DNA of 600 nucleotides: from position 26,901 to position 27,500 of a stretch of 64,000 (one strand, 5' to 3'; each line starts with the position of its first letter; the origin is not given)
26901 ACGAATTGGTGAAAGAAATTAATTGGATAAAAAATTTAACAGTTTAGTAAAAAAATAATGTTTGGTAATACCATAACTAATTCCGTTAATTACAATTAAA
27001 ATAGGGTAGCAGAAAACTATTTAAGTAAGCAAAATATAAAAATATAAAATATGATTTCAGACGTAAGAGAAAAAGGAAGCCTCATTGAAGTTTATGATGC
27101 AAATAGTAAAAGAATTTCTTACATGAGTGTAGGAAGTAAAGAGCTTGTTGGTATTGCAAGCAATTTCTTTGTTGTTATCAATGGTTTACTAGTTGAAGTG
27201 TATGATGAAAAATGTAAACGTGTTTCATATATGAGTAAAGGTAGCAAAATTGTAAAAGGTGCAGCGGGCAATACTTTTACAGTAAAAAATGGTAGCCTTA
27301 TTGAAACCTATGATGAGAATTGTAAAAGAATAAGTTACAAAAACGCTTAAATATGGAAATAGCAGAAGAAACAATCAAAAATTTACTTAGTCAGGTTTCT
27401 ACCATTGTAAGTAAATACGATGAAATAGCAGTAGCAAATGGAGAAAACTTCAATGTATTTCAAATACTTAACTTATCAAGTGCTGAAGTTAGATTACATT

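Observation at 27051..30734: Tight operon of two diverged PD-(D/E)XK nuclease-family paralogs, a triplicated mini-protein and a downstream WYL (BrxR/CapW-like) regulator: candidate undescribed defence module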

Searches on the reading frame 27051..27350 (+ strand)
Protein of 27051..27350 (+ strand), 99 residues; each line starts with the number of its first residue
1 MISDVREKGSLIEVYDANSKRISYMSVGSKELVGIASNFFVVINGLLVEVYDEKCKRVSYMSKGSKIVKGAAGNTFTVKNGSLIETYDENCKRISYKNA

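Call 3: search_protein_families(library=pfam, proteins=[window:27051-27350:+], max_evalue=0.1)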
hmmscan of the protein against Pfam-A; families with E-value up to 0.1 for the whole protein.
window:27051-27350:+ (99 aa): 1 family
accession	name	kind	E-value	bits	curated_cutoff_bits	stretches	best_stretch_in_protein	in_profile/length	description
PF18342.7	LytB_SH3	-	2.6e-05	24.6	25.8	0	42-68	7-32/67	Endo-beta-N-acetylglucosaminidase LytB SH3 domain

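Call 4: search_protein_families(library=padloc, proteins=[window:27051-27350:+], max_evalue=0.1)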
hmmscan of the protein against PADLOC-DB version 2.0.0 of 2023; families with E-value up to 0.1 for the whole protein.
window:27051-27350:+ (99 aa): 1 family
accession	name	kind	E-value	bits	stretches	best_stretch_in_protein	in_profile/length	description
PDLC02708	PbeB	-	0.00099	17.3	0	42-69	25-51/65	PbeB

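Call 5: search_protein_families(library=ncbifam, proteins=[window:27051-27350:+], max_evalue=0.1)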
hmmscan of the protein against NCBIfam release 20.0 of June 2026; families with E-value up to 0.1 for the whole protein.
window:27051-27350:+ (99 aa): 0 families

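Call 36: find_homologous_proteins(query=window:27051-27350:+, max_evalue=0.001)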
Query window:27051-27350:+ (99 aa): 19 proteins with E <= 0.001 among 23 candidates.
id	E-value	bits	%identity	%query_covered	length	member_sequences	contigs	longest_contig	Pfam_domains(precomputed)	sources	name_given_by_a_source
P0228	1.6e-42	161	80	100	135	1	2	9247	-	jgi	jgi:catabolite regulation protein CreA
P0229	1.1e-37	146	72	98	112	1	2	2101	PF28438.1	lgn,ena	-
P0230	3.5e-36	141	84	80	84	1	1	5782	-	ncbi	-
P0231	6.1e-33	130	85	76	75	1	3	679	PF18342.8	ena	-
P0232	2.2e-29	119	76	76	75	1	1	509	-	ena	-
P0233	1.2e-28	117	79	69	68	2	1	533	-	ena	-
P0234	3.9e-28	115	89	64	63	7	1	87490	-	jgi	-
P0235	6.2e-28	114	82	67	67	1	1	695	-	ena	-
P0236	2.4e-24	103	79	62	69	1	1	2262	-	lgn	-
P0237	8.2e-23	98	63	80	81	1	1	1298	-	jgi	jgi:hypothetical protein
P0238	4.2e-22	96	65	76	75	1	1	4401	-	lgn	-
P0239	3.1e-21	93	78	60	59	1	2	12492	-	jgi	jgi:hypothetical protein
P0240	7.3e-21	92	77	63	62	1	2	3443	-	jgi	jgi:hypothetical protein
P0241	6.4e-20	89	71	60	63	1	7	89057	-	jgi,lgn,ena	jgi:hypothetical protein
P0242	3.5e-16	77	73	56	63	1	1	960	-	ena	-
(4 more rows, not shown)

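Call 37: find_encoding_contigs(protein=P0228, flank=5000, max_places=2)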
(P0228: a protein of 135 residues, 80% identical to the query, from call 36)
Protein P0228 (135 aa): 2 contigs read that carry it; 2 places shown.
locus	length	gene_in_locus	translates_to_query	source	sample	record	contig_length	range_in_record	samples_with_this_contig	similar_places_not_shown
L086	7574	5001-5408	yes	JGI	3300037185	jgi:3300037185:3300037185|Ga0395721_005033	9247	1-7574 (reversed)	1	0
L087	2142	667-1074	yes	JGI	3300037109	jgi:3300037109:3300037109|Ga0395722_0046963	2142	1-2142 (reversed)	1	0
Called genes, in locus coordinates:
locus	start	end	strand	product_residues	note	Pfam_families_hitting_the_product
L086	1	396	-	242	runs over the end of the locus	PF24481:CT398_CC, PF02591:Zn_ribbon_9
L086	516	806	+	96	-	-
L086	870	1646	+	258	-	PF13189:Cytidylate_kin2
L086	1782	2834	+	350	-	PF01515:PTA_PTB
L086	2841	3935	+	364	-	PF01656:CbiA (faint), PF13500:AAA_26, PF07085:DRTGG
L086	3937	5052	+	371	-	PF00155:Aminotran_1_2, PF00266:Aminotran_5 (faint), PF01053:Cys_Met_Meta_PP (weak)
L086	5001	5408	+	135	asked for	-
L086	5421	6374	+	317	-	PF04471:Mrr_cat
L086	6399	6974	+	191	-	PF00929:RNase_T, PF13482:RNase_H_2 (faint)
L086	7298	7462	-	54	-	-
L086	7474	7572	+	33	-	?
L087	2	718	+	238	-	?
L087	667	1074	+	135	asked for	-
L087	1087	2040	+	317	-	PF04471:Mrr_cat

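Call 38: find_encoding_contigs(protein=P0234, flank=5000, max_places=2)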
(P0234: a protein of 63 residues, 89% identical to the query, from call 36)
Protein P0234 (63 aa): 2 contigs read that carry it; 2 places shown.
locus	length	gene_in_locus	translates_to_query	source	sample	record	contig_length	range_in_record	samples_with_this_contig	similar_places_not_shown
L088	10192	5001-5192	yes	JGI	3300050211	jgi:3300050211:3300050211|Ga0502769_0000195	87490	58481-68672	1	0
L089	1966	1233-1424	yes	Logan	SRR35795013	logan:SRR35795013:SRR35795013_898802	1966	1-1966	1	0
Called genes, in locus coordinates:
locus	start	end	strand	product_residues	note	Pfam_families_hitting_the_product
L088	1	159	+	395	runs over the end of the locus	PF14281:PDDEXK_4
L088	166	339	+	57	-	-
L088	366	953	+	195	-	-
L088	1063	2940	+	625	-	PF11074:DUF2779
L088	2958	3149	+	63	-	-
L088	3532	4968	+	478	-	PF13191:AAA_16 (faint), PF00004:AAA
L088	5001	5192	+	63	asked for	-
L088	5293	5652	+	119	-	-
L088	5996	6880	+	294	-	PF12183:NotI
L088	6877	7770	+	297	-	PF02086:MethyltransfD12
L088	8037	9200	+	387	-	PF01582:TIR (faint), PF13676:TIR_2, PF13739:PdaC, PF11738:DUF3298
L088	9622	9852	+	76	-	PF13560:HTH_31, PF12844:HTH_19, PF01381:HTH_3, PF13443:HTH_26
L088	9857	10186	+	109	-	PF13657:Couple_hipA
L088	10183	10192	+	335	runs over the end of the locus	PF07804:HipA_C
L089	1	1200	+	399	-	?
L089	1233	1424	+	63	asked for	-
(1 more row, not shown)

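Call 39: find_encoding_contigs(protein=P0241, flank=5000, max_places=3)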
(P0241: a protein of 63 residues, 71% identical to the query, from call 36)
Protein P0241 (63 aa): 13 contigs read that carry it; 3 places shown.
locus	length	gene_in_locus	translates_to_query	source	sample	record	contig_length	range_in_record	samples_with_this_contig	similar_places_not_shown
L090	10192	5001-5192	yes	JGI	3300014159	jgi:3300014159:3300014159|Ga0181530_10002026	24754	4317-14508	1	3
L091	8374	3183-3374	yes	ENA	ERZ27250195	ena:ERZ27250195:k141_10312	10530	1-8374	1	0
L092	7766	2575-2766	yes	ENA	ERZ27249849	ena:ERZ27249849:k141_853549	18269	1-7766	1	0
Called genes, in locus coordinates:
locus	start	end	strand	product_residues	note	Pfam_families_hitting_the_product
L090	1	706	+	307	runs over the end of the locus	PF06119:NIDO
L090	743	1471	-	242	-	PF24481:CT398_CC, PF02591:Zn_ribbon_9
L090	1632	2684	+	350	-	PF01515:PTA_PTB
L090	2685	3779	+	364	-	PF13500:AAA_26, PF07085:DRTGG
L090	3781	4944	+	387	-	PF00155:Aminotran_1_2, PF12897:Asp_aminotransf (faint)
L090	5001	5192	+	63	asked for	-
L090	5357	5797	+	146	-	PF14281:PDDEXK_4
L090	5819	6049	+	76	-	-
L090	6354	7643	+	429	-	PF00696:AA_kinase, PF00583:Acetyltransf_1, PF13508:Acetyltransf_7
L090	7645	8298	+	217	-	PF13489:Methyltransf_23 (weak), PF01728:FtsJ (weak), PF08241:Methyltransf_11, PF08242:Methyltransf_12 (weak), PF13649:Methyltransf_25, PF13847:Methyltransf_31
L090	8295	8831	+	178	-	PF03734:YkuD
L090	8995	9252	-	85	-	-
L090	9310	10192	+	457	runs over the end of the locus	PF00171:Aldedh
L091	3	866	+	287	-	?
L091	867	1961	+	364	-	PF13500:AAA_26, PF07085:DRTGG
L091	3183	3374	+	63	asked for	-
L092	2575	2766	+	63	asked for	-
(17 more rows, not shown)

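Call 82: predict_structure(alignment_id=A4)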
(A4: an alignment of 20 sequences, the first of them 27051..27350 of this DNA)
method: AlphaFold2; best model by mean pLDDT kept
length: 99 residues; sequences in the alignment: 20
mean_pLDDT: 96.1   pTM: 0.86
mean pLDDT of the five models: 96.1, 96.1, 95.9, 95.7, 95.3
residues with pLDDT >= 90: 97; 70-90: 2; 50-70: 0; < 50: 0
segments of 3 or more residues with pLDDT < 50: none
pLDDT, mean of each block of 10 residues (from residue 1): 94 97 97 95 97 98 95 96 97 96
secondary structure, 60 per line:
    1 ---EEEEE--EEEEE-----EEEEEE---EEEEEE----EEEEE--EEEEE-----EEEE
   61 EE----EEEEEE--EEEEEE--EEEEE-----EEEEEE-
elements in order: E4-8 E11-15 E21-26 E30-35 E40-44 E47-51 E57-62 E67-72 E75-80 E83-87 E93-98

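Call 91: search_solved_structures(query=A4, max_evalue=10, show_alignments=1)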
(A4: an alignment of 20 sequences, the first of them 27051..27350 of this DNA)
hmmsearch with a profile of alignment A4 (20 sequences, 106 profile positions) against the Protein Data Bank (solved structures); distinct sequences matched with E-value up to 10: 5.
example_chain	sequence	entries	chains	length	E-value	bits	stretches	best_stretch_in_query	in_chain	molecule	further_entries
6t4q_Lc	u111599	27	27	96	0.82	12.7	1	6-71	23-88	60S ribosomal protein L30 | Large ribosomal subunit protein eL30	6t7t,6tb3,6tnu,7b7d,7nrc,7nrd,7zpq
5m1j_c5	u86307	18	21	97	0.83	12.6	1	6-72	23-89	60S ribosomal protein L30 | eL30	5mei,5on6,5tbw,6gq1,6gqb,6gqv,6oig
4v7h_B2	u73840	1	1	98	0.86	12.6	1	6-72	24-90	60S ribosomal protein L30e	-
8b30_A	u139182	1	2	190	0.89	12.5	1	41-91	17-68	Phenolic acid decarboxylase N31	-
5i4l_O0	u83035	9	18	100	0.9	12.5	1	6-72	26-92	60S ribosomal protein L30 | Large ribosomal subunit protein eL30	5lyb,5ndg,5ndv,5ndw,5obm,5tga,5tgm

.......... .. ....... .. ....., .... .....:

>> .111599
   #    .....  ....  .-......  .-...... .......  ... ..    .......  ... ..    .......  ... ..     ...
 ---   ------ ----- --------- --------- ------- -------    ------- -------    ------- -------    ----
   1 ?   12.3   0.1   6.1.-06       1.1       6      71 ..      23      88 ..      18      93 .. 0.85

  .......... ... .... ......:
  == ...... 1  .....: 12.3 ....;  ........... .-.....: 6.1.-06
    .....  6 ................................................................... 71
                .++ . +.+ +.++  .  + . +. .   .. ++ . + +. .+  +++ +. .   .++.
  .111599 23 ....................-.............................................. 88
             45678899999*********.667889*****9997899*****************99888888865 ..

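Call 96: search_protein_families(library=phrogs, proteins=[window:27051-27350:+], max_evalue=0.01)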
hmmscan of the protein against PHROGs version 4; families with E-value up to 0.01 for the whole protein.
window:27051-27350:+ (99 aa): 0 families
